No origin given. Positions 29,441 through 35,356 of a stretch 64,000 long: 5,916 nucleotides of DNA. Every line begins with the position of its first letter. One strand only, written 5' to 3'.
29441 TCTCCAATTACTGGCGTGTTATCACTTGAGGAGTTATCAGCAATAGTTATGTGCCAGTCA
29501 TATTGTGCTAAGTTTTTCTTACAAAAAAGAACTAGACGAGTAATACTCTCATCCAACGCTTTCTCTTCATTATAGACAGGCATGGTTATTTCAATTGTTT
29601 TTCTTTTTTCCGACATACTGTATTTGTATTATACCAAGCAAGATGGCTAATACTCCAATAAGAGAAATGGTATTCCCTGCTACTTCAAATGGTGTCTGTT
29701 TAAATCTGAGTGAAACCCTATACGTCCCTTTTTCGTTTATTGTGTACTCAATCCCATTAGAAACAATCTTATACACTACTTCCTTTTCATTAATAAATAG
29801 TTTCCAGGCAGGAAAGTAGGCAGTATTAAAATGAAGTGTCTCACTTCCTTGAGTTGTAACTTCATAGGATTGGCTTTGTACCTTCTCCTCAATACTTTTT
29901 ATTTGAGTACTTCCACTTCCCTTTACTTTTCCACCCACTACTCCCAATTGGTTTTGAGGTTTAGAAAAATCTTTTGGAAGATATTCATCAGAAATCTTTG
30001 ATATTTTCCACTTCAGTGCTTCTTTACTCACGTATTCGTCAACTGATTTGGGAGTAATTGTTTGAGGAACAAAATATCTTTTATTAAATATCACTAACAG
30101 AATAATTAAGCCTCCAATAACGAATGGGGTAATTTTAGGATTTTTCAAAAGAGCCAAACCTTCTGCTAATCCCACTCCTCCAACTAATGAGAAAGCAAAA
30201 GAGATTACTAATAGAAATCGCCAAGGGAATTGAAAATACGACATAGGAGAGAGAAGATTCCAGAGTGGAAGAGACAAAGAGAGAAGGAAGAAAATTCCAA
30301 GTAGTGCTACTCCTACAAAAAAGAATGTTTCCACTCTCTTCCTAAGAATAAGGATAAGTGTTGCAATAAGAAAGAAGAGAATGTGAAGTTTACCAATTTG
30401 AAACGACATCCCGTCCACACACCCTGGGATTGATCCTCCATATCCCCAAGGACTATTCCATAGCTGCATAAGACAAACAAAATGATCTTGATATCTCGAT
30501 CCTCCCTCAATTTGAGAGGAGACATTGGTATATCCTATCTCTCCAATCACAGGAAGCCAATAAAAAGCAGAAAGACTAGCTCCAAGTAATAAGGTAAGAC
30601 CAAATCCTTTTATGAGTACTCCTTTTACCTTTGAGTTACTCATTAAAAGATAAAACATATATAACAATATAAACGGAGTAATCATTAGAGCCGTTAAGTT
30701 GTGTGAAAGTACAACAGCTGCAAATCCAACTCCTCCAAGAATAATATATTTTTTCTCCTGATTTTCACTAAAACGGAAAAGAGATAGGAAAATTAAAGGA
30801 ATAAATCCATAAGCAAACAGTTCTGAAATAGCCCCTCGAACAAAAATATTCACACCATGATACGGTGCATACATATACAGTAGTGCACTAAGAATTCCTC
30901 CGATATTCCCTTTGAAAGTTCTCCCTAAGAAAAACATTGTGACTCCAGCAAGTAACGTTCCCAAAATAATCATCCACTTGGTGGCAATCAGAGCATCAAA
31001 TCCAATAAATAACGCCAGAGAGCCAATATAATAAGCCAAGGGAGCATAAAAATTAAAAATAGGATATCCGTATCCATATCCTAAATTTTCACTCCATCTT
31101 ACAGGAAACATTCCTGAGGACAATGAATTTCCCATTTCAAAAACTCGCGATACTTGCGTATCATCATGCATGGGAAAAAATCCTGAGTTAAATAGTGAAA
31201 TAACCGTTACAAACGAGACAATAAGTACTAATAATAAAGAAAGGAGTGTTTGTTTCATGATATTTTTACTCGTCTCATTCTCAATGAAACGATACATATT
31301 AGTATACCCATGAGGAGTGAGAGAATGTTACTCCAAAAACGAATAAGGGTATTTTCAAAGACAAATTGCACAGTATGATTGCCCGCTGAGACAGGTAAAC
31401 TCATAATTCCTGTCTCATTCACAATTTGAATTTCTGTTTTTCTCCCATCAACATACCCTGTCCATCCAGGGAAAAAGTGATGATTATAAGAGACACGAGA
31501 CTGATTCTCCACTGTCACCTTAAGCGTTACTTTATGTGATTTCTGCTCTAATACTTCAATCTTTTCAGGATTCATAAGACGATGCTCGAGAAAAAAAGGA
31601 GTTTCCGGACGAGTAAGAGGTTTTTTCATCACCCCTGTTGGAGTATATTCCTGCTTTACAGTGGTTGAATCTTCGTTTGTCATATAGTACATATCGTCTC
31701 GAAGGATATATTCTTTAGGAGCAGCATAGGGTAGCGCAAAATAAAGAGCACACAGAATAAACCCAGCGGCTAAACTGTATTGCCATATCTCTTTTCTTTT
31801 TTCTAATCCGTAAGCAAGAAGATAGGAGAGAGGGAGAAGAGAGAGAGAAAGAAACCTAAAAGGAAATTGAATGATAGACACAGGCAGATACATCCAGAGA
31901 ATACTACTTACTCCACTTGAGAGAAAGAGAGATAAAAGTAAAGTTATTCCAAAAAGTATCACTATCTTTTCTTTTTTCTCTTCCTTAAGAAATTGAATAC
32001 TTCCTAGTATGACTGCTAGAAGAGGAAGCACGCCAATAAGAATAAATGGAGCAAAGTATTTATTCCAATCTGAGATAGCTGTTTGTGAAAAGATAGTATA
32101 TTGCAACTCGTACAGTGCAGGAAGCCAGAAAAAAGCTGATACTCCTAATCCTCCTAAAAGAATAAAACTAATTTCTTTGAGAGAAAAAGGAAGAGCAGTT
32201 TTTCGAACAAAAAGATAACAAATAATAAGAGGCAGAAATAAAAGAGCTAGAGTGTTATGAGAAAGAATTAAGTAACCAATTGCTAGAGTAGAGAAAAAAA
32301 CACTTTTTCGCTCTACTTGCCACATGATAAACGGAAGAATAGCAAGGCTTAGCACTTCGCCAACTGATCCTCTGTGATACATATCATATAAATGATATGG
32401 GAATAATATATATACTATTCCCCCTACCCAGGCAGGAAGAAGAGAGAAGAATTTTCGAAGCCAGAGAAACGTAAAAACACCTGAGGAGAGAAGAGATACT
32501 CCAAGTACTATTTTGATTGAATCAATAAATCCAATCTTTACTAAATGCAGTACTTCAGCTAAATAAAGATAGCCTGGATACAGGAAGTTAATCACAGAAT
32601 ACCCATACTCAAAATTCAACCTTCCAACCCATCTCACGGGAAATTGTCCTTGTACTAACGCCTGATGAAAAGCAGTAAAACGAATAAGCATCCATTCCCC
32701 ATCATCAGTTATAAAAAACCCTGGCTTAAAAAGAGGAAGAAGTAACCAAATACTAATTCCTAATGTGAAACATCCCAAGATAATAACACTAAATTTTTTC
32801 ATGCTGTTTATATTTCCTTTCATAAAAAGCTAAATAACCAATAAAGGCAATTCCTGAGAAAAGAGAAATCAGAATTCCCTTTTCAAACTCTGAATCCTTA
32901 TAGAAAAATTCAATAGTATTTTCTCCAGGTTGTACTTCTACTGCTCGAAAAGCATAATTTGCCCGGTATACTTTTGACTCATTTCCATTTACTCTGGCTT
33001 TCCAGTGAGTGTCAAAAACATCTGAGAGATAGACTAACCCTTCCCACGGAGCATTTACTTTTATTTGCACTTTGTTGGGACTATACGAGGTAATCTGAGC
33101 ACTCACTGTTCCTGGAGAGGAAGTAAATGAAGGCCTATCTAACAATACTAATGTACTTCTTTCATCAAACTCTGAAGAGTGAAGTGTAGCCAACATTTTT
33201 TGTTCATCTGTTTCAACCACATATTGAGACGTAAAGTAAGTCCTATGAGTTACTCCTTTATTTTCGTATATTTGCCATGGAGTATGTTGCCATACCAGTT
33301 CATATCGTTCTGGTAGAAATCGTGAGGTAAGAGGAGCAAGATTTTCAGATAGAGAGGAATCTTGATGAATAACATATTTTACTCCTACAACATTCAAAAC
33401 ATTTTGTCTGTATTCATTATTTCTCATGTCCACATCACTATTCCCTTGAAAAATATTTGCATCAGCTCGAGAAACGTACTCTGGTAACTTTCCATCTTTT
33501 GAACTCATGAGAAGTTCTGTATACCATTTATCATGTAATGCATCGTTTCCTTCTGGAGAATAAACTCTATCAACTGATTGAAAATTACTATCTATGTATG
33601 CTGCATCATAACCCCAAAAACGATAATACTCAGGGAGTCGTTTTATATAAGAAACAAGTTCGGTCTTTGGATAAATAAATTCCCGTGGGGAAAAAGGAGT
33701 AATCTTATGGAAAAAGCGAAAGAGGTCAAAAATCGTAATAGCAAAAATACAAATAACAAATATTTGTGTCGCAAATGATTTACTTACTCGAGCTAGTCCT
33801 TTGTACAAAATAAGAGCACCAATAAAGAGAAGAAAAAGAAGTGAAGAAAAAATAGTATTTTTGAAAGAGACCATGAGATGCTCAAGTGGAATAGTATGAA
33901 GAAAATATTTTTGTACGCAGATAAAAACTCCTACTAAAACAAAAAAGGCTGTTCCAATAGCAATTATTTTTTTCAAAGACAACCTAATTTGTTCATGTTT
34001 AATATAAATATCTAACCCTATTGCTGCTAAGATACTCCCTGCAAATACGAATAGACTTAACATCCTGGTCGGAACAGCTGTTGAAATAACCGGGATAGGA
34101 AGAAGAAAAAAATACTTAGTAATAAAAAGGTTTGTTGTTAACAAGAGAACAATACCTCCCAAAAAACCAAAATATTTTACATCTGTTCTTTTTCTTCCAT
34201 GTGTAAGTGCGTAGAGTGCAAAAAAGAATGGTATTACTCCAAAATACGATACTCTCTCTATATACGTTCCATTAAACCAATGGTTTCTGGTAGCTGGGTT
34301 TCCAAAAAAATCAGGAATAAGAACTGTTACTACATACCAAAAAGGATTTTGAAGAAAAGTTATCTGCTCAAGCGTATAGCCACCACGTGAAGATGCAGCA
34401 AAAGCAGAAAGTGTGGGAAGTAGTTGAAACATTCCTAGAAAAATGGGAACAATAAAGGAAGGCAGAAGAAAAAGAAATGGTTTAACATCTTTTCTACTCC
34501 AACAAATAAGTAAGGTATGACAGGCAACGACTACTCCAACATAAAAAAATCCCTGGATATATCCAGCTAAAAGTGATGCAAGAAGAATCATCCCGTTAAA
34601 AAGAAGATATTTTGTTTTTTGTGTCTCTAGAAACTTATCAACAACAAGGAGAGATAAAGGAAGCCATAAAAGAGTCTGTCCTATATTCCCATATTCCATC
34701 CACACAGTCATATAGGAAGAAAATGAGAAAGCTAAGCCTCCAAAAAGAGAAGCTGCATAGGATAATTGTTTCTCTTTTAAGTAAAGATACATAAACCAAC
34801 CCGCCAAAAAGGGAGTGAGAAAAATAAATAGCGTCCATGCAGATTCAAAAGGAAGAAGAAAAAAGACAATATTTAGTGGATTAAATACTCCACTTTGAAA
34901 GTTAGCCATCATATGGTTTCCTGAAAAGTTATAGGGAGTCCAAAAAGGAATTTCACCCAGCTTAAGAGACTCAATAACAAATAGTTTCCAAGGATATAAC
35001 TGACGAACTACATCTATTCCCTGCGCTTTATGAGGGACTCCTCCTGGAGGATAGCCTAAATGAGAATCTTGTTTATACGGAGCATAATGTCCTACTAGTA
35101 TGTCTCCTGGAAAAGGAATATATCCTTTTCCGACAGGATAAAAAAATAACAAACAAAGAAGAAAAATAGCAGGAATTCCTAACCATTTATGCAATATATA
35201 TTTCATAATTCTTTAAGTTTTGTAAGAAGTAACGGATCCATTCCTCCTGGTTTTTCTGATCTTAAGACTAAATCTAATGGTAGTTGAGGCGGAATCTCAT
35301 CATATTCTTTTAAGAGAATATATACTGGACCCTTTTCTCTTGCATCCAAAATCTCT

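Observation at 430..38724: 38 kb uninterrupted minus-strand glycosylation supercluster with about 12 GT-C membrane transferases and 9 GT2 lipid-sugar synthases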

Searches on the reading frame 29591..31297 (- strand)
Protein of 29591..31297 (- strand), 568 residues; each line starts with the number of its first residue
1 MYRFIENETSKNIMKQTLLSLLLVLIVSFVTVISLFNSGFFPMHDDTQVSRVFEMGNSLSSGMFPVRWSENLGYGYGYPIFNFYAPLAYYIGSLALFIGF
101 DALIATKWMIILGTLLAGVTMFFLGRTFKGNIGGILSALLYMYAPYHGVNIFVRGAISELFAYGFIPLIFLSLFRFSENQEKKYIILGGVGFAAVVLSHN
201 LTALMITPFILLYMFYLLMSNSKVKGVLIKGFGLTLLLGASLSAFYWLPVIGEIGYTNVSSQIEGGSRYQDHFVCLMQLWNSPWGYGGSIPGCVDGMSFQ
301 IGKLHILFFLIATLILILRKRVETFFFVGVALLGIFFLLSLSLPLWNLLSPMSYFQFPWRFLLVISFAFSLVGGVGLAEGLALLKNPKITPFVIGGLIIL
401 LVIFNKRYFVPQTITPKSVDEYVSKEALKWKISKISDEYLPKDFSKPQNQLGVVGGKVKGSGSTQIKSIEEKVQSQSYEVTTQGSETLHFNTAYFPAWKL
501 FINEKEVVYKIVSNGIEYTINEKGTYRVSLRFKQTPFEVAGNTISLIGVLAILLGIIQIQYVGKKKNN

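Call 5: search_protein_families(library=pfam, proteins=[window:29591-31297:-], max_evalue=0.01)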
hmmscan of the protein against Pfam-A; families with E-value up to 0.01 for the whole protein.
window:29591-31297:- (568 aa): 1 family
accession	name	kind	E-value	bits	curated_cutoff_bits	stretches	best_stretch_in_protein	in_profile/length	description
PF10131.15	PTPS_related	-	6e-15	55.2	26.4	1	81-427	1-330/621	6-pyruvoyl-tetrahydropterin synthase related domain; membrane protein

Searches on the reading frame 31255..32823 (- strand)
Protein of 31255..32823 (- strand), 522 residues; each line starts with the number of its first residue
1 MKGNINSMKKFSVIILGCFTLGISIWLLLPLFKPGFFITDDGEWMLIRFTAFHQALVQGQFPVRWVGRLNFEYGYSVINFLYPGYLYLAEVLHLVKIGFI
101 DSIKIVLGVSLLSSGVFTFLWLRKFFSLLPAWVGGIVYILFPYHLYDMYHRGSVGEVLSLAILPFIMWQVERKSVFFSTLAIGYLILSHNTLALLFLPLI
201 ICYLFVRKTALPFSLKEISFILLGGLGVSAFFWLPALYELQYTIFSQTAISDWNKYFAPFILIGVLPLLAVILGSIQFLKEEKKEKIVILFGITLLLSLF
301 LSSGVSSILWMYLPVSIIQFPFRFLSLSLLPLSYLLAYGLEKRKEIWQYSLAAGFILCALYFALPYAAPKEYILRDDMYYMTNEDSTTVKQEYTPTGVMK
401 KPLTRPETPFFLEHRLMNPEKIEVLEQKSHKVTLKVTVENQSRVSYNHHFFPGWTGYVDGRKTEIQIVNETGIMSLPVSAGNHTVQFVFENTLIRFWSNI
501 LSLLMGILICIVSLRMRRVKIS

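Call 5: search_protein_families(library=pfam, proteins=[window:31255-32823:-], max_evalue=0.01)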
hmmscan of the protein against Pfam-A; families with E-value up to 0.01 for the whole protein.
window:31255-32823:- (522 aa): 1 family
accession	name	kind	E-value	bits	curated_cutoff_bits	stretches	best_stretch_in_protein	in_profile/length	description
PF10131.15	PTPS_related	-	4.5e-07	29.1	26.4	1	84-358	8-301/621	6-pyruvoyl-tetrahydropterin synthase related domain; membrane protein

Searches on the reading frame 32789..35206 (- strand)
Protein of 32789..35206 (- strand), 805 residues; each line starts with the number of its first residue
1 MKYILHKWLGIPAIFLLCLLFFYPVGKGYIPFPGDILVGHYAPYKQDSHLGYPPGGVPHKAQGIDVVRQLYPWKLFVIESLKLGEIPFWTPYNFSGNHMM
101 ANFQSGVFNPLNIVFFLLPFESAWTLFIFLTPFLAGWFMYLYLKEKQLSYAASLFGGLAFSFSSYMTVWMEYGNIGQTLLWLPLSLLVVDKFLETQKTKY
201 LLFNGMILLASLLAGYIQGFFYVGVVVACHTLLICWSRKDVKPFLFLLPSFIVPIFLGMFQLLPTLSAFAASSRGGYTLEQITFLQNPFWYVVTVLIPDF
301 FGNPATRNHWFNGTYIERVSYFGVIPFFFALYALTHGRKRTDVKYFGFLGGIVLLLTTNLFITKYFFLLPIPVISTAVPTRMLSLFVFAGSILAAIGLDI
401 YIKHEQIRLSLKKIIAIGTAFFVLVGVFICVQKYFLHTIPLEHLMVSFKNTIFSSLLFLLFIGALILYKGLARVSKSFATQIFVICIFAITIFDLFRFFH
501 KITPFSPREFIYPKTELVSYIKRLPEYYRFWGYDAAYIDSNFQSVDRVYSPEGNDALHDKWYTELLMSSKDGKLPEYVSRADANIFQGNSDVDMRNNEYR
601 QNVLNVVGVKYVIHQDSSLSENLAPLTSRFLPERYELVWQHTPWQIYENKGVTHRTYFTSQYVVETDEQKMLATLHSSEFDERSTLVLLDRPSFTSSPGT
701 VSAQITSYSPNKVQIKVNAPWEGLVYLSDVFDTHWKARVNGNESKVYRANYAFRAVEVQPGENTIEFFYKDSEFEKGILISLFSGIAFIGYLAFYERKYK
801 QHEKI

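Call 5: search_protein_families(library=pfam, proteins=[window:32789-35206:-], max_evalue=0.01)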
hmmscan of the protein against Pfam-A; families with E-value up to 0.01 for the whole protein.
window:32789-35206:- (805 aa): 1 family
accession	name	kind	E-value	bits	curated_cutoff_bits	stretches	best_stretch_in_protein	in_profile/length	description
PF09586.16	YfhO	-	1.5e-27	96.8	28.5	2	105-663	73-598/835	Bacterial membrane protein YfhO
